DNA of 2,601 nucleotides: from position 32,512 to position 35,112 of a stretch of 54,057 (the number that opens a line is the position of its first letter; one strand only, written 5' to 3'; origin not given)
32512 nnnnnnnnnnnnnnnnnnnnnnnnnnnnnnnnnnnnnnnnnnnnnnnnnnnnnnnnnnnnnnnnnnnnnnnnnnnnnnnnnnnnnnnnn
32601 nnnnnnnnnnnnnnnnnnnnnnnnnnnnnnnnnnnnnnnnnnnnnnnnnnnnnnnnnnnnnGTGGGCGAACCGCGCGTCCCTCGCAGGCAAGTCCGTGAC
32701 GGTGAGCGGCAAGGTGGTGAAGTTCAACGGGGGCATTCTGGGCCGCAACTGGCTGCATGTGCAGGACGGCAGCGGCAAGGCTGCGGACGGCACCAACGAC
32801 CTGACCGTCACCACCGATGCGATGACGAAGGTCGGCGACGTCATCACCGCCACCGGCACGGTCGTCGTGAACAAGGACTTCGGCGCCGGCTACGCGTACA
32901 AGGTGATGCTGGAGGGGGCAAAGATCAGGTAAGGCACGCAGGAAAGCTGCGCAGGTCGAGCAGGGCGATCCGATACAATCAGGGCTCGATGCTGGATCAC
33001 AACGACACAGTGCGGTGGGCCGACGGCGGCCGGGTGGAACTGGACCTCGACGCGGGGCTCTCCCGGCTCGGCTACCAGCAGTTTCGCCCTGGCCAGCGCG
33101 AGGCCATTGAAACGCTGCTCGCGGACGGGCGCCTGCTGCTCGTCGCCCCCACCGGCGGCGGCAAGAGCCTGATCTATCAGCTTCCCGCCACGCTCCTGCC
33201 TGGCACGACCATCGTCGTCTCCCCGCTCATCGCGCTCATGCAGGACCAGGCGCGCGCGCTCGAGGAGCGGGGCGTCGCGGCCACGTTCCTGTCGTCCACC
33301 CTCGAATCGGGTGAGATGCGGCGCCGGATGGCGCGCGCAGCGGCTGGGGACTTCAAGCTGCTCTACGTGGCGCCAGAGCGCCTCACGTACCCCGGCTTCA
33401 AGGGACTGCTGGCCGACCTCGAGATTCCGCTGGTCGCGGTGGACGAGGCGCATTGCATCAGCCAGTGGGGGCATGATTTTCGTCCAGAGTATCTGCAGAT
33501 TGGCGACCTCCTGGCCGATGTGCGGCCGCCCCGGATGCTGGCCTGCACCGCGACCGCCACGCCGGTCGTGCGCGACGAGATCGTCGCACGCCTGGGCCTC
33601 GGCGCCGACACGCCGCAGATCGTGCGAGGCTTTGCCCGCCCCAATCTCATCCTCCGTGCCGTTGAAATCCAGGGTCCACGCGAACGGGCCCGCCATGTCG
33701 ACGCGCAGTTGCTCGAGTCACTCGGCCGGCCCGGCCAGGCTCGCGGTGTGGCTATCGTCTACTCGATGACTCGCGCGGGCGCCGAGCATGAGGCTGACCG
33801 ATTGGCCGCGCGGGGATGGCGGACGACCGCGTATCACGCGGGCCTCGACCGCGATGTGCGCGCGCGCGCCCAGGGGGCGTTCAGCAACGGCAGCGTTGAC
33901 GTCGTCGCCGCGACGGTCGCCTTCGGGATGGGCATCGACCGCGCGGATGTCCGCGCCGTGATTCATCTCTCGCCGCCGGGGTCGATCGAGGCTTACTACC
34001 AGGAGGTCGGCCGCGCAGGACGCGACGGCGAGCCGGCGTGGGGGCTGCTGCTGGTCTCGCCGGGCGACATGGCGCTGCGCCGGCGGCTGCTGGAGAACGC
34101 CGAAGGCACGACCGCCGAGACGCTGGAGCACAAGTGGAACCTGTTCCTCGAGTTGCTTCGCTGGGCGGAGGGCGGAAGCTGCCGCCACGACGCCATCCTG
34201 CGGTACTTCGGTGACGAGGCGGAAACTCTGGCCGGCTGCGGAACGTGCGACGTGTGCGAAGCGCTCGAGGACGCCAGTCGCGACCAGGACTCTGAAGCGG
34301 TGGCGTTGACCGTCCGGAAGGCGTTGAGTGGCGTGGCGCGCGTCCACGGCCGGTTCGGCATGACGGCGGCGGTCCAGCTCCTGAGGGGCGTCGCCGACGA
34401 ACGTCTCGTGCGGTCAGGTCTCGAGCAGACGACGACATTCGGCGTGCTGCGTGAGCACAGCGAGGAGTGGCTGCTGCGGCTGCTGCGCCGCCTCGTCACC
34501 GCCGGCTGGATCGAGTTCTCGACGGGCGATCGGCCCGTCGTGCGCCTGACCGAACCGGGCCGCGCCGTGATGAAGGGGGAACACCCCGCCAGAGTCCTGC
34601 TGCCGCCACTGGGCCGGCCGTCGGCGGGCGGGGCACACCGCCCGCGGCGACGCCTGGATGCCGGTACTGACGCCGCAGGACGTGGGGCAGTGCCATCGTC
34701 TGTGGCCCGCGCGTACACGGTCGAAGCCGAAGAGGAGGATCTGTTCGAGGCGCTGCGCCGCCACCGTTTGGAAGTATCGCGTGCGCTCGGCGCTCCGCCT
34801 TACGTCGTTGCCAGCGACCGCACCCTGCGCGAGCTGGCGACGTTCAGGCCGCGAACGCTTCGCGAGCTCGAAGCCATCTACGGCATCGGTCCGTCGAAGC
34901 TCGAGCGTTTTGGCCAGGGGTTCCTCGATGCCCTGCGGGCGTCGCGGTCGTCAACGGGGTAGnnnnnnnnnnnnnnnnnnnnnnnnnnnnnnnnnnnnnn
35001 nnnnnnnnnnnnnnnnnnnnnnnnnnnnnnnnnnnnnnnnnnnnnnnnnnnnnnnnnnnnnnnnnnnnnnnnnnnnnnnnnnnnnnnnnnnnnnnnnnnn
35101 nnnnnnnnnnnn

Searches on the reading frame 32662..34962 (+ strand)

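Call 52: search_protein_families(library=pfam, proteins=[window:32662-34962:+], max_evalue=0.001)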
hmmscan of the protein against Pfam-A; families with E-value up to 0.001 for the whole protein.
window:32662-34962:+ (766 aa): 6 families
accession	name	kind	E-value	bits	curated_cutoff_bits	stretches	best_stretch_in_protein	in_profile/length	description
PF00270.35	DEAD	-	1.3e-23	84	26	1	142-303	1-164/167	DEAD/DEAH box helicase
PF00570.28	HRDC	-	6.2e-19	68.2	23.8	1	691-758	1-68/68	HRDC domain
PF09382.16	RQC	-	8.1e-19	68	23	1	550-643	10-103/114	RQC domain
PF00271.37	Helicase_C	-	3.2e-17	63.2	23.5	1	361-456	15-110/110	Helicase conserved C-terminal domain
PF16124.10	RecQ_Zn_bind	-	6.6e-10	40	25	1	468-533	2-66/66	RecQ zinc-binding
PF04851.21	ResIII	-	0.00025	21.4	22.5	1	140-298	3-161/164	Type III restriction enzyme, res subunit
